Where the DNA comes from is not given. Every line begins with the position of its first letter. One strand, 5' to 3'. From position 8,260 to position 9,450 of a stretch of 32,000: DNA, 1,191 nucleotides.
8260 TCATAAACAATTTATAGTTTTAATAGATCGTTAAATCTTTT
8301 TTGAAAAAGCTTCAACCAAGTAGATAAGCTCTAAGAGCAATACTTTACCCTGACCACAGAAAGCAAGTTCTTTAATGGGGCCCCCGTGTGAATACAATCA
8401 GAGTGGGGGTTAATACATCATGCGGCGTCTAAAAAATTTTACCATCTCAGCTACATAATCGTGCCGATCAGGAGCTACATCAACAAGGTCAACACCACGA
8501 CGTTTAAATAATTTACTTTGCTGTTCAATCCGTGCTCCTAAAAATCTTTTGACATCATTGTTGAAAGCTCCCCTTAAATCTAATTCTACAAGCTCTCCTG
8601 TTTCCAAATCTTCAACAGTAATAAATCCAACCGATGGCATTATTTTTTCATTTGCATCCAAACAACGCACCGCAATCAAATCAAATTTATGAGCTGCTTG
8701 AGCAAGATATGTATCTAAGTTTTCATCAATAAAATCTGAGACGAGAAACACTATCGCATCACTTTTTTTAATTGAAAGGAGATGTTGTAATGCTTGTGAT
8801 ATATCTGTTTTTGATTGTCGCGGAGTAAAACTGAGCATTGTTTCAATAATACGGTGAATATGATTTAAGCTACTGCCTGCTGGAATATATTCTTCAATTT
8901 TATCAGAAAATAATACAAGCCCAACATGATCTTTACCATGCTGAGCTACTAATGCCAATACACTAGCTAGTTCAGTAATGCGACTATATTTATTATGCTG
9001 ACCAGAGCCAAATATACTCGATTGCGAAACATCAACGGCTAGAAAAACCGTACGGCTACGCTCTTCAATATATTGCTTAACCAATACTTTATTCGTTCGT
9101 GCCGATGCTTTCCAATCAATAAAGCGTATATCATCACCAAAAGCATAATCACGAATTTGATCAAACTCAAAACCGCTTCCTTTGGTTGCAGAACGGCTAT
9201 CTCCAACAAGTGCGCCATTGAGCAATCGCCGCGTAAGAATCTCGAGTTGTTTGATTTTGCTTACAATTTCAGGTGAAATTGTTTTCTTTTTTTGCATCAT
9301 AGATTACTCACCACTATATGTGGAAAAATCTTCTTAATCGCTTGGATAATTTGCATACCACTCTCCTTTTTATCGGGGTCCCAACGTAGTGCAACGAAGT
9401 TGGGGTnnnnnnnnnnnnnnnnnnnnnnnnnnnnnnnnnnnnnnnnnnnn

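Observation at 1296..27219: Family of GC-rich hairpin repeats locked to the 3' ends of genes, sometimes providing the stop codon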

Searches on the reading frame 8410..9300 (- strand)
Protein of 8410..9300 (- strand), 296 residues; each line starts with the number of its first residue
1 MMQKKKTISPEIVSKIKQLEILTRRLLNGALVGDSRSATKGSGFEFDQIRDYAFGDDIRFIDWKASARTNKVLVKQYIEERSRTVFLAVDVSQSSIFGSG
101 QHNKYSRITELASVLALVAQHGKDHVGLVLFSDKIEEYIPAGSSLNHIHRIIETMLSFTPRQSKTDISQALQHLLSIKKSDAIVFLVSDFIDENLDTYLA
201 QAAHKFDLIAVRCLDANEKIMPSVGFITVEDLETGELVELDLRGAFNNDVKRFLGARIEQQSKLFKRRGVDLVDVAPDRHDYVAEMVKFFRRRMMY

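Call 14: search_protein_families(library=pfam, proteins=[window:8410-9300:-])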
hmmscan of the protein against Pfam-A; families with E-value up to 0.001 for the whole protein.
window:8410-9300:- (296 aa): 3 families
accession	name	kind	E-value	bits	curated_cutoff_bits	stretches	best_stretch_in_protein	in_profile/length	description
PF01882.25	DUF58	-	1e-58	198.6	23.4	1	49-247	2-203/216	Protein of unknown function DUF58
PF13519.12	VWA_2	-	2.4e-11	44.6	27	1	86-190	2-106/107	von Willebrand factor type A domain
PF05762.20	VWA_CoxE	-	2.9e-05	24.1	26.4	1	80-203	54-172/222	VWA domain containing CoxE-like protein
